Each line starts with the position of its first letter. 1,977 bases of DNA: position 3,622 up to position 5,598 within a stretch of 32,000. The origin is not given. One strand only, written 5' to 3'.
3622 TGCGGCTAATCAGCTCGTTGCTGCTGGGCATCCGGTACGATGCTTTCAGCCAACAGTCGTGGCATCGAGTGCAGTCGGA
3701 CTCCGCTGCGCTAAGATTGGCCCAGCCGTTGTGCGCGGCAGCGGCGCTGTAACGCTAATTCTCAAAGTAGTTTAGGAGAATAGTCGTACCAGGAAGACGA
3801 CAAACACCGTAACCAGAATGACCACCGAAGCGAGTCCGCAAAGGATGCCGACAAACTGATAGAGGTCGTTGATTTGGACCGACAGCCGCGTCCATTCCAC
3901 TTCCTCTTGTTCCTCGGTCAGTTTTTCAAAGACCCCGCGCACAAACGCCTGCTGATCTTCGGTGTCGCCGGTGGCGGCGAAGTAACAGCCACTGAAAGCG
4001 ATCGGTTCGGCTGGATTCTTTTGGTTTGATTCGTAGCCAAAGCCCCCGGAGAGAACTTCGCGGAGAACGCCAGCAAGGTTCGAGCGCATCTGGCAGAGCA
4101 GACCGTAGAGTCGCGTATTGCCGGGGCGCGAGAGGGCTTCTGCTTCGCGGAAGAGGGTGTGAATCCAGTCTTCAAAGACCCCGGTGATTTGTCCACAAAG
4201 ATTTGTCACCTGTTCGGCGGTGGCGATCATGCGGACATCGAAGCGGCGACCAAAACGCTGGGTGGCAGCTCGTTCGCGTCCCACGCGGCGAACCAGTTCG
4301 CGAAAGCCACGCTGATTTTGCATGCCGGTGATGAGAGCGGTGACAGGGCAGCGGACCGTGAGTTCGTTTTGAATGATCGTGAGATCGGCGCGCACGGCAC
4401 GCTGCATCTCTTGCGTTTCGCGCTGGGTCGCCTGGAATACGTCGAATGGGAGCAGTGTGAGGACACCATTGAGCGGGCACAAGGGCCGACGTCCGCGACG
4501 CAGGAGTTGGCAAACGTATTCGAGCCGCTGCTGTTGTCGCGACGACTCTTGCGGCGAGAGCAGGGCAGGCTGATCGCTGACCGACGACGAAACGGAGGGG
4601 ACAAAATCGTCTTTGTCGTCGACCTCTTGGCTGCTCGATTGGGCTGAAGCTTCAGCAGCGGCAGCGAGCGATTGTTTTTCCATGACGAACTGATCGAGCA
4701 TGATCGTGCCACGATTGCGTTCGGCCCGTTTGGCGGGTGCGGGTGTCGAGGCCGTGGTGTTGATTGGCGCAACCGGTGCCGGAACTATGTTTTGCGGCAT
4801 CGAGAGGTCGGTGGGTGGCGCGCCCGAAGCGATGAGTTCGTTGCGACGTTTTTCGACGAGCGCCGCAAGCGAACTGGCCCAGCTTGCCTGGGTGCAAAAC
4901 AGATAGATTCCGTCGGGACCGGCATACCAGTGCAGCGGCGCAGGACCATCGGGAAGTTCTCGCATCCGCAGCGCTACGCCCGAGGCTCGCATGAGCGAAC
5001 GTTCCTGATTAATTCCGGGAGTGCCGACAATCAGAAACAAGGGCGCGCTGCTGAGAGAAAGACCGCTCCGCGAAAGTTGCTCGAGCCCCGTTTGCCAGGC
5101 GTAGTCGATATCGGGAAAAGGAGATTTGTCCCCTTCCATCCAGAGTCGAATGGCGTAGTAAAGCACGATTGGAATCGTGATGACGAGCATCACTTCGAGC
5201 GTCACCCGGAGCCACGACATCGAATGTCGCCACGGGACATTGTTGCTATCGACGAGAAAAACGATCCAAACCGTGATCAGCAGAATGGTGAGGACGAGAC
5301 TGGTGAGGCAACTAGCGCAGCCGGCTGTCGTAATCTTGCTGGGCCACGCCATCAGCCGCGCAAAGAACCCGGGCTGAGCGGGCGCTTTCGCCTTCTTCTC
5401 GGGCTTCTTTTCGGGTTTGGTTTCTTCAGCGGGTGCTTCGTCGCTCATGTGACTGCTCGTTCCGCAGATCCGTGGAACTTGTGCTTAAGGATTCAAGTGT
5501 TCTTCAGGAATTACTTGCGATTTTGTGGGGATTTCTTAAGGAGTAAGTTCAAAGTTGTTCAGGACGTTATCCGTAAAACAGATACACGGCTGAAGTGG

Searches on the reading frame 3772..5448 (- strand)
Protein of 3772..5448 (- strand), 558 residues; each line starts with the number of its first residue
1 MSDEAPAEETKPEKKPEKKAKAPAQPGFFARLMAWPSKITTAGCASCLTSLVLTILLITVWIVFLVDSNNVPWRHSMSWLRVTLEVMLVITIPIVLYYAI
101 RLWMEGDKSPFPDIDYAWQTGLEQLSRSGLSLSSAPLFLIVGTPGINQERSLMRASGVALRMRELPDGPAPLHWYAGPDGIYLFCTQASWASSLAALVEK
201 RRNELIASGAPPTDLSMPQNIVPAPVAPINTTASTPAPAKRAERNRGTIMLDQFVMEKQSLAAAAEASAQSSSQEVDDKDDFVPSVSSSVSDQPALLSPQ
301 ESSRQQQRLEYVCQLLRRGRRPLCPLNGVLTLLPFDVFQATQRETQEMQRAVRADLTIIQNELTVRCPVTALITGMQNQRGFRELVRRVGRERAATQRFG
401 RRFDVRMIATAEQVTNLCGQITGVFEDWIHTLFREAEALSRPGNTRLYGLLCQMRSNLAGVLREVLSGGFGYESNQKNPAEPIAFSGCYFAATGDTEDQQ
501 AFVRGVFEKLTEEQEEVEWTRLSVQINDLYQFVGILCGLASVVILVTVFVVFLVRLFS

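Call 3: search_protein_families(library=pfam, proteins=[window:3772-5448:-], max_evalue=0.01)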
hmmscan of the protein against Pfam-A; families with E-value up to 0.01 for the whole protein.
window:3772-5448:- (558 aa): 1 family
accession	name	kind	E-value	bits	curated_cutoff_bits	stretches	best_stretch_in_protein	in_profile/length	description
PF14331.11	IcmF-related_N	-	8.4e-15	55.2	25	1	304-496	3-189/259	IcmF-related N-terminal domain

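Call 6: search_protein_families(library=ncbifam, proteins=[window:3772-5448:-], max_evalue=1)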
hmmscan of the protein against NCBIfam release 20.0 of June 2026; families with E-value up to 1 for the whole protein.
window:3772-5448:- (558 aa): 2 families
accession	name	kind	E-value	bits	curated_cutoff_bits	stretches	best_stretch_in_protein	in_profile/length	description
TIGR03348.1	VI_IcmF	equivalog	0.00076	17.5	388.15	1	312-492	189-364/1168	type VI secretion system membrane subunit TssM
TIGR00949.1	2A76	subfamily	0.73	9.5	183.95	0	54-108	112-165/185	homoserine/threonine efflux transporter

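Call 39: find_homologous_proteins(query=window:3772-5448:-, max_evalue=0.001)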
Query window:3772-5448:- (558 aa): 670 proteins with E <= 0.001 among 8000 candidates; the best 120 are listed.
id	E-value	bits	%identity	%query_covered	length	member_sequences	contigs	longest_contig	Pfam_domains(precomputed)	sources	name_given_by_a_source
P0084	0.0e+0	1254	100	100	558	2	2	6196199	PF14331.12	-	-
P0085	0.0e+0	1249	100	100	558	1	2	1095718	PF14331.12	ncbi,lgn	-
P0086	0.0e+0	1126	87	100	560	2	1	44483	PF14331.12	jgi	jgi:hypothetical protein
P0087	9.3e-215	732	61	93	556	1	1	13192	PF14331.12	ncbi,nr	ncbi:MAG: type VI secretion protein IcmF/TssM N-terminal domain-containing protein [Pirellulaceae ba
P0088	6.0e-213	726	59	100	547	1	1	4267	PF14331.12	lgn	-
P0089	1.4e-208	712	58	100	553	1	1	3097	PF14331.12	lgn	-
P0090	1.2e-207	709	57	99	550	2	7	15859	PF14331.12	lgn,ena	-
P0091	3.0e-207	708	57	97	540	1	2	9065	PF14331.12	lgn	-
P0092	2.2e-206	705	57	95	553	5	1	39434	PF14331.12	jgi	jgi:hypothetical protein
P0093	1.2e-205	702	58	94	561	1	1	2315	PF14331.12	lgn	-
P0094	3.5e-204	697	57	95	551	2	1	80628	PF14331.12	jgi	jgi:hypothetical protein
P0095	4.2e-203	694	58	90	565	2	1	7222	PF14331.12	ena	-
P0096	7.0e-200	683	57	90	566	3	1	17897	PF14331.12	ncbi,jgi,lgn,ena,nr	ncbi:MAG TPA: type VI secretion protein IcmF/TssM N-terminal domain-containing protein [Pirellulacea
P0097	9.1e-200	683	56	93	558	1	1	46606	PF14331.12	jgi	jgi:hypothetical protein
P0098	2.6e-199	681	57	97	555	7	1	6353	PF14331.12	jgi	jgi:hypothetical protein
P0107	6.8e-197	673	54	98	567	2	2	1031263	PF14331.12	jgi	jgi:hypothetical protein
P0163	1.6e-147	510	54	47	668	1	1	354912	PF14331.12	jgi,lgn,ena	-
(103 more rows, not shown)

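Call 40: find_encoding_contigs(protein=P0085, flank=10000, max_places=2)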
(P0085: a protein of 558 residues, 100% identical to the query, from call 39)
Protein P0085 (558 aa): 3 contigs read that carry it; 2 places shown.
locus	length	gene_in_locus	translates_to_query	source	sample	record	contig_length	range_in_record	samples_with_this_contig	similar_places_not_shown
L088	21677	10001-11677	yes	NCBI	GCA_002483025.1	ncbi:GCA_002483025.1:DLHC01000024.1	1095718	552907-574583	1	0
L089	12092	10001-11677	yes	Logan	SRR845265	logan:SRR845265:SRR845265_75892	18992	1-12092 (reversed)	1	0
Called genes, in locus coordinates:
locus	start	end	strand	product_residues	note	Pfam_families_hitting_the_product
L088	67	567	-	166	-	PF05638:T6SS_HCP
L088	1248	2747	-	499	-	PF05943:VipB, PF18945:VipB_2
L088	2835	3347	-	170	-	PF05591:T6SS_VipA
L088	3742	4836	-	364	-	PF06812:ImpA_N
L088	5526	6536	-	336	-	-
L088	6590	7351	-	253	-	-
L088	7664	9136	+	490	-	PF05936:T6SS_VasE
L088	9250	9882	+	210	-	PF09850:DotU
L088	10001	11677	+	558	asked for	PF14331:IcmF-related_N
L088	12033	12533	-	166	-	-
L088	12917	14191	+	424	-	PF03349:Toluene_X (faint)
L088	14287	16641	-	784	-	PF00884:Sulfatase, PF16347:SGSH_C (weak)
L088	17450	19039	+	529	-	PF00884:Sulfatase, PF16347:SGSH_C (weak), PF14707:Sulfatase_C (weak)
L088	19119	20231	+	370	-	PF00702:Hydrolase, PF12710:HAD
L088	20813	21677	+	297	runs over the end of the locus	PF01904:DUF72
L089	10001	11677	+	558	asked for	PF14331:IcmF-related_N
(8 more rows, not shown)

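Call 41: find_encoding_contigs(protein=P0107, flank=10000, max_places=1)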
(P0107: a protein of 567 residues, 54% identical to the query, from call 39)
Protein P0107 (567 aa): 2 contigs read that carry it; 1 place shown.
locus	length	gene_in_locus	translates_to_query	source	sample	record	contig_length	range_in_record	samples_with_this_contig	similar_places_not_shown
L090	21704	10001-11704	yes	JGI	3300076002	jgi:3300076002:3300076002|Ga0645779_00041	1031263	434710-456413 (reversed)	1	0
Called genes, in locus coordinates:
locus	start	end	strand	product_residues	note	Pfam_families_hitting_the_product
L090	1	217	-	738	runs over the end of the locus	PF02163:Peptidase_M50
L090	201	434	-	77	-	-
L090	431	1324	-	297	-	PF25919:BSH_CusB (faint), PF00364:Biotin_lipoyl (faint), PF25917:BSH_RND (faint), PF25973:BSH_CzcB (weak), PF25944:Beta-barrel_RND (faint), PF25954:Beta-barrel_RND_2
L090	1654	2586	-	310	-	PF00665:rve, PF13683:rve_3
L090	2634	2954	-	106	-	PF01527:HTH_Tnp_1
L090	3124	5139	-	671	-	PF25919:BSH_CusB (faint), PF25973:BSH_CzcB (weak)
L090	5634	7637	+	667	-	PF02321:OEP (weak)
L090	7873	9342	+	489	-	PF05936:T6SS_VasE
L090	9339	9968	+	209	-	PF09850:DotU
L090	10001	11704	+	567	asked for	PF14331:IcmF-related_N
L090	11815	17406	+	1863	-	-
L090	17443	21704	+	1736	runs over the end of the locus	-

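Call 42: find_encoding_contigs(protein=P0163, flank=10000, max_places=1)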
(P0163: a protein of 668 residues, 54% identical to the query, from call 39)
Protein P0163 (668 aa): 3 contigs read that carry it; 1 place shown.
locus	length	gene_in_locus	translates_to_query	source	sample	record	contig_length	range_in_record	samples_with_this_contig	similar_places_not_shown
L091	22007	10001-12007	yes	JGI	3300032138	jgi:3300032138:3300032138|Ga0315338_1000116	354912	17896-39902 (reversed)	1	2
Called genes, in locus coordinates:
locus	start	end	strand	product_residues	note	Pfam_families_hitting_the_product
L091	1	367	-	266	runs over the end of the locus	PF13428:TPR_14 (faint), PF13432:TPR_16 (faint), PF14559:TPR_19, PF07024:ImpE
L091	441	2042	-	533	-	PF05943:VipB, PF18945:VipB_2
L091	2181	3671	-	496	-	PF05943:VipB, PF18945:VipB_2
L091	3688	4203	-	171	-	PF05591:T6SS_VipA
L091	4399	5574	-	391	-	PF06812:ImpA_N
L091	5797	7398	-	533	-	-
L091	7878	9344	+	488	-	PF05936:T6SS_VasE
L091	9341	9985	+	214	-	PF09850:DotU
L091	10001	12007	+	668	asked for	PF14331:IcmF-related_N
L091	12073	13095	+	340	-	PF03009:GDPD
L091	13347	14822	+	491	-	PF02749:QRPTase_N (faint), PF17767:NAPRTase_N, PF17956:NAPRTase_C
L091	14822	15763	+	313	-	PF13793:Pribosyltran_N, PF00156:Pribosyltran, PF14572:Pribosyl_synth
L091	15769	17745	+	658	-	PF00795:CN_hydrolase, PF02540:NAD_synthase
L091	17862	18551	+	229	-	PF00293:NUDIX, PF19368:WHD_AraR, PF21906:WHD_NrtR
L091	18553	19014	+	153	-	PF15891:Nuc_deoxyri_tr2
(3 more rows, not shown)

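Call 49: find_related_loci(query=A3, collection=metagenome_contigs, flank=10000)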
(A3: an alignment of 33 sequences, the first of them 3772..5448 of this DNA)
Query A3 (558 aa) in metagenome_contigs; peptide patterns used: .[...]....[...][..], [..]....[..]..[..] (x = any residue, [..] = any of these).
249 stretches matched a pattern; 97 encode a relative of the query (tblastn E <= 1e-3); the best 80 are kept; 80 distinct loci.
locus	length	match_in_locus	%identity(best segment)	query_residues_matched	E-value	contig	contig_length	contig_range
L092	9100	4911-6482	56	27-556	0e+0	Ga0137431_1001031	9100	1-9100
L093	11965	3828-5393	56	28-550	0e+0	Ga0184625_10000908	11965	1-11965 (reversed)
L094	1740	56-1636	57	4-532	0e+0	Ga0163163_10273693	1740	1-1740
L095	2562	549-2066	57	27-530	0e+0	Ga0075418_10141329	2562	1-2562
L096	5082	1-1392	57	96-558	2e-173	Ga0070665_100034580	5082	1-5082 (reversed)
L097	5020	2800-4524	45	23-555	1e-162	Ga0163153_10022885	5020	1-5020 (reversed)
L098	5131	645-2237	47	13-535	1e-154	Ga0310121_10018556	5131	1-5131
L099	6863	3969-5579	45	12-554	3e-151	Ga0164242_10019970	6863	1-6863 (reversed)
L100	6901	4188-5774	44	20-555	5e-145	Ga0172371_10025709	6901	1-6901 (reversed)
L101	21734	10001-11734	41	27-557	3e-141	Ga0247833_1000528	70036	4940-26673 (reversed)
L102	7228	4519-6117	42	61-520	2e-135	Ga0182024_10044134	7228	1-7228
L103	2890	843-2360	42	39-557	3e-139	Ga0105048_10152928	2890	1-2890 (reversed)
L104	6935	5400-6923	42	7-525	2e-132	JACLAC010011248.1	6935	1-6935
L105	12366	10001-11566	44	61-548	7e-132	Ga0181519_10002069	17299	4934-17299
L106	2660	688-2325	40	27-520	1e-135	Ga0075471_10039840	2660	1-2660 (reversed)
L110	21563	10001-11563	41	1-520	3e-124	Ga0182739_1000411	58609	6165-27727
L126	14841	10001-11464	40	57-554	2e-115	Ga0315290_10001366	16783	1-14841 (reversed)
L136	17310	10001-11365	40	87-554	8e-104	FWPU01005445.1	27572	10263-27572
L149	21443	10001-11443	34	46-538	3e-85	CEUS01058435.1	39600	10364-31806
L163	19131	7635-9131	40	46-555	2e-103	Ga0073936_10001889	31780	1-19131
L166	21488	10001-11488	39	60-550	9e-111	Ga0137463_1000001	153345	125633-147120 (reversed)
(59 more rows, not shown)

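Call 53: search_protein_families(library=pfam, proteins=[L126:2574-7586:-, L149:2792-7432:-, L163:840-5252:-, L136:4242-7067:-, L110:4951-7722:+, L166:4217-6442:+], max_evalue=0.001)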
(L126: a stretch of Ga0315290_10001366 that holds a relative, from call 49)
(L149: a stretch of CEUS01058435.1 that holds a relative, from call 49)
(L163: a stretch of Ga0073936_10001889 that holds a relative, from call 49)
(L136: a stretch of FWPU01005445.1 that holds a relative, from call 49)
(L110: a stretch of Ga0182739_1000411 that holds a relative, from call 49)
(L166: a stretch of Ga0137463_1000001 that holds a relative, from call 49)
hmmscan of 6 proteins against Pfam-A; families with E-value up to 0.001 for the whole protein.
L126:2574-7586:- (1671 aa): 0 families

L149:2792-7432:- (1547 aa): 1 family
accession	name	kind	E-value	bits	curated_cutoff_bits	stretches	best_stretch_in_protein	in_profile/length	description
PF23193.1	NOMO_3rd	-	0.00016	22.1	27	1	1480-1522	49-91/120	NOMO third transthyretin-like domain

L163:840-5252:- (1471 aa): 3 families
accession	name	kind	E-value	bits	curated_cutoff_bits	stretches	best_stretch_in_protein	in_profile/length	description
PF13620.12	CarboxypepD_reg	-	1.4e-10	41.8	32.3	1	1390-1458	1-71/82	Carboxypeptidase regulatory-like domain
PF13715.12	CarbopepD_reg_2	-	2.1e-07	31.3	32.2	1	1391-1439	1-50/88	CarboxypepD_reg-like domain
PF09430.16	EMC7_beta-sandw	-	0.00012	22.7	26.6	1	1400-1440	4-46/122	ER membrane protein complex subunit 7, beta-sandwich domain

L136:4242-7067:- (942 aa): 0 families

L110:4951-7722:+ (924 aa): 9 families
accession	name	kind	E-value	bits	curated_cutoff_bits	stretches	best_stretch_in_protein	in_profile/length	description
PF00069.31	Pkinase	-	3.6e-41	141.8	31.7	1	115-375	2-253/263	Protein kinase domain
PF07714.23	PK_Tyr_Ser-Thr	-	2.6e-25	89.7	23.1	1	116-374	3-249/258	Protein tyrosine and serine/threonine kinase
PF00400.38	WD40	-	5.7e-07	30.3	27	1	676-700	15-39/39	WD domain, G-beta repeat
PF25174.1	Beta-prop_THOC3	-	1.2e-06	28.2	305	1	674-707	173-206/272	THOC3 beta-propeller domain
PF24817.1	WD40_WDHD1_1st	-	4.2e-05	23.3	109.9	1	631-708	87-164/291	WDHD1 first WD40 domain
PF01636.29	APH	-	5.9e-05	23.4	23.2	1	223-278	148-200/239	Phosphotransferase enzyme family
PF25173.1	Beta-prop_WDR3_1st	-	0.00035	20.8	154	0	675-707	32-64/184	WDR3 first beta-propeller domain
PF24807.1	WD40_CDC20-Fz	-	0.00045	20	200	0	664-706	42-85/292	CDC20/Fizzy WD40 domain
PF23414.1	Beta-prop_EML_2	-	0.00059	19.7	90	0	624-703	33-112/266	Echinoderm microtubule-associated protein second beta-propeller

L166:4217-6442:+ (742 aa): 3 families
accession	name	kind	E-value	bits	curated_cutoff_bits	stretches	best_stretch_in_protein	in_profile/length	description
PF13437.12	HlyD_3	-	9.9e-07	29.9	22.2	0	602-684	16-94/106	HlyD family secretion protein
PF16576.10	HlyD_D23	-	4.4e-06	26.6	30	0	473-576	22-121/214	Barrel-sandwich domain of CusB or HlyD membrane-fusion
PF02163.28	Peptidase_M50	-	2.3e-05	24.3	27.2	0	202-284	2-104/221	Peptidase family M50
